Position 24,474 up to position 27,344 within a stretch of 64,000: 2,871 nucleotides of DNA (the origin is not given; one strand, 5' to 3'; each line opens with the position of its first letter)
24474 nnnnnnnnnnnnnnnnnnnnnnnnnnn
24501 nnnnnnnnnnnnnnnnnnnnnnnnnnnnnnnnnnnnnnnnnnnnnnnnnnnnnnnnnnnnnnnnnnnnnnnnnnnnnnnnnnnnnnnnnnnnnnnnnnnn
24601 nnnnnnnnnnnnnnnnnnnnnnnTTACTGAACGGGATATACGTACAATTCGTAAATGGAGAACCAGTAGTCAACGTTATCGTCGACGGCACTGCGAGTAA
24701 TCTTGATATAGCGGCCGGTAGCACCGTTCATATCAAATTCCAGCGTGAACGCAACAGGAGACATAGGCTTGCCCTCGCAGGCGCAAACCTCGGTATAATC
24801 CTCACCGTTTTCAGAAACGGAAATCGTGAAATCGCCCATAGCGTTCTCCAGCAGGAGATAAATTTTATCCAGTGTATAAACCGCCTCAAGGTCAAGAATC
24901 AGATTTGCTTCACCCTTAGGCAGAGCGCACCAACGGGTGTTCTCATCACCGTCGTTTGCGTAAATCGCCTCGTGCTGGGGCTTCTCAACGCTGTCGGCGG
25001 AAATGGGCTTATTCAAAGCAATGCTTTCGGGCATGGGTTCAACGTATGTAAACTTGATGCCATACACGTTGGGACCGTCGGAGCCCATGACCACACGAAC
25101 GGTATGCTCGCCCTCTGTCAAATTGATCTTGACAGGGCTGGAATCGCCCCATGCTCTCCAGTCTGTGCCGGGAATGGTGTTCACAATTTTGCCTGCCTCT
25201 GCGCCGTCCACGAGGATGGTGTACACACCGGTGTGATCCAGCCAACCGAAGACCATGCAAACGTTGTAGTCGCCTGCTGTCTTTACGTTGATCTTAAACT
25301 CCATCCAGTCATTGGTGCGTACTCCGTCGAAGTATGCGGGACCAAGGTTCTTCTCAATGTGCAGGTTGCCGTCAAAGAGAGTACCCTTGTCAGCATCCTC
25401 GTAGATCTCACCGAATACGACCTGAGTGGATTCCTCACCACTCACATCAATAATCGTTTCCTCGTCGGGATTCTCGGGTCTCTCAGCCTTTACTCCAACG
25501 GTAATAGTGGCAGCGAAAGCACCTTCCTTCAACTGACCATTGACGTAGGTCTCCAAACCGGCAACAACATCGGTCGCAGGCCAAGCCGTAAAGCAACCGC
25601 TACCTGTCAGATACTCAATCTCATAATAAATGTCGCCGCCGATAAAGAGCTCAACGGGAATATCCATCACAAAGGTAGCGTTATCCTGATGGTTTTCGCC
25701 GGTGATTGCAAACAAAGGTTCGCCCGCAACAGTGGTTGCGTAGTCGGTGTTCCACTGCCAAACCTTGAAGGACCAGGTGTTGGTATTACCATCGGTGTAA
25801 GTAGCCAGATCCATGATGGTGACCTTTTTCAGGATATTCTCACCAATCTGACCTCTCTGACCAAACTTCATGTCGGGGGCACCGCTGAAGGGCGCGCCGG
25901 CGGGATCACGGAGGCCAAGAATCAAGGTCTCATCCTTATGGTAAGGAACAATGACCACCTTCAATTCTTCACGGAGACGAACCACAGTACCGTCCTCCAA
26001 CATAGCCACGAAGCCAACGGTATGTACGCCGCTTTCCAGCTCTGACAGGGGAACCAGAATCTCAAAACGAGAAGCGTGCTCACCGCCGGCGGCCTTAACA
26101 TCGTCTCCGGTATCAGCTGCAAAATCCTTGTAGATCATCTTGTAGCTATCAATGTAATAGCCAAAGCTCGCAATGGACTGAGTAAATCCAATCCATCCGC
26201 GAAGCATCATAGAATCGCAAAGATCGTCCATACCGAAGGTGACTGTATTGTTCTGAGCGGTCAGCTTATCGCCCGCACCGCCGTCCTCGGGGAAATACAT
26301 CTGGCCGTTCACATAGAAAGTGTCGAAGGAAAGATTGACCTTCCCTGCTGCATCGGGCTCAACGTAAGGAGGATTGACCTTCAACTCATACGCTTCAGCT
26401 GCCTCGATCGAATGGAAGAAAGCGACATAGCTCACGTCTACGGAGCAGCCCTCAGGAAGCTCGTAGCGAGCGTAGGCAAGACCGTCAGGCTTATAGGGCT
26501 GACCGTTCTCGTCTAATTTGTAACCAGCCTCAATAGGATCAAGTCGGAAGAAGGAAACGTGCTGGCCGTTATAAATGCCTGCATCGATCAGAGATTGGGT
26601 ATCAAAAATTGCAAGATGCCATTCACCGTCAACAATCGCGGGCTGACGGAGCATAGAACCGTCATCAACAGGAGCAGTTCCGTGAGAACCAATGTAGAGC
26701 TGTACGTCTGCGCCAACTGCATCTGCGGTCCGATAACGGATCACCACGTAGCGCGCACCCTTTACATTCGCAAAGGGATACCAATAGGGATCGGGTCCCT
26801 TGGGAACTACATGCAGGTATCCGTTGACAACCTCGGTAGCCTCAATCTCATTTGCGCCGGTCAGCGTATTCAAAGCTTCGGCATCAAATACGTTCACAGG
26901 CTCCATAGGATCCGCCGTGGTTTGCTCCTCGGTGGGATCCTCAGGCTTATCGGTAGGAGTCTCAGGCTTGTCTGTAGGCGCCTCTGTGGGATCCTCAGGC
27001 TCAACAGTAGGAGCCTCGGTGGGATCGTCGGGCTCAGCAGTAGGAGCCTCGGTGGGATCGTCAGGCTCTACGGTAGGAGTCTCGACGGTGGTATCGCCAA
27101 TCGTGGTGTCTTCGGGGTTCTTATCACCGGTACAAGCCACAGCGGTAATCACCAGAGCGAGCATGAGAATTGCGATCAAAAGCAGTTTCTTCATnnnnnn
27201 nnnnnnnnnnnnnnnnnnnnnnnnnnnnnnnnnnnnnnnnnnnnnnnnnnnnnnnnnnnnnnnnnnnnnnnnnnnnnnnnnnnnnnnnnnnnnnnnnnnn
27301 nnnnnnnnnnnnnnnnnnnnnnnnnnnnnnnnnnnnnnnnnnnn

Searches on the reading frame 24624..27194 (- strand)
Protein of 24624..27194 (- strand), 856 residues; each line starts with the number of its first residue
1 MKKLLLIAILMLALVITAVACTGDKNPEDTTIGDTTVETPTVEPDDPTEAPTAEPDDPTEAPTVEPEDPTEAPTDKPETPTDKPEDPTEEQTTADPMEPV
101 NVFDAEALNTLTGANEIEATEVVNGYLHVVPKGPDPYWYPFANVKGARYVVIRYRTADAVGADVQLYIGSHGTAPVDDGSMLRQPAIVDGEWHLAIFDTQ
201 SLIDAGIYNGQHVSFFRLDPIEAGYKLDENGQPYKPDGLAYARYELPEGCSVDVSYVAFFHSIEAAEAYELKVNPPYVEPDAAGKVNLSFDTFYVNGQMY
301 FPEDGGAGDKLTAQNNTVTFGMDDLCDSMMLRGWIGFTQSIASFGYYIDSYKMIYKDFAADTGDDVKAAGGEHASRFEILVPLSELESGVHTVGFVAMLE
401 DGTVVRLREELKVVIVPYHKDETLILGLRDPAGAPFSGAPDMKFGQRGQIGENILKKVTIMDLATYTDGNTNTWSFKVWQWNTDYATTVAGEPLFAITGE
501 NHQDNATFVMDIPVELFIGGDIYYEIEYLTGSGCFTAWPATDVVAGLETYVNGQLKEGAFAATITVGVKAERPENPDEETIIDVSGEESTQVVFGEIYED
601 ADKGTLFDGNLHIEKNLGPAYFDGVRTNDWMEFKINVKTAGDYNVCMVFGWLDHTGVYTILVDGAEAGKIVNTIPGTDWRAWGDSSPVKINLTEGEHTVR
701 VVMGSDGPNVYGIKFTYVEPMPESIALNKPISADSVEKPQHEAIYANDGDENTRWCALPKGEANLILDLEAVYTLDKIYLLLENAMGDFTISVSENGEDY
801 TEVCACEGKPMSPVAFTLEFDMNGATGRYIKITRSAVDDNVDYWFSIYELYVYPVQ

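Call 74: search_protein_families(library=pfam, proteins=[window:24624-27194:-], max_evalue=0.00001)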
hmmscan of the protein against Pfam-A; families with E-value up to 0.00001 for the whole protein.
window:24624-27194:- (856 aa): 3 families
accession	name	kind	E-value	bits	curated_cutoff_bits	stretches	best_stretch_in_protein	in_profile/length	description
PF00754.31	F5_F8_type_C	-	1.5e-12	48.1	28.2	1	731-838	2-115/127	F5/8 type C domain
PF22633.2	F5_F8_type_C_2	-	6.1e-11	43.2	27.8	1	745-832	1-91/91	NedA-like, galactose-binding domain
PF03422.21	CBM_6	-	8.8e-06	26.5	28.9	0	625-711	28-116/125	Carbohydrate binding module (family 6)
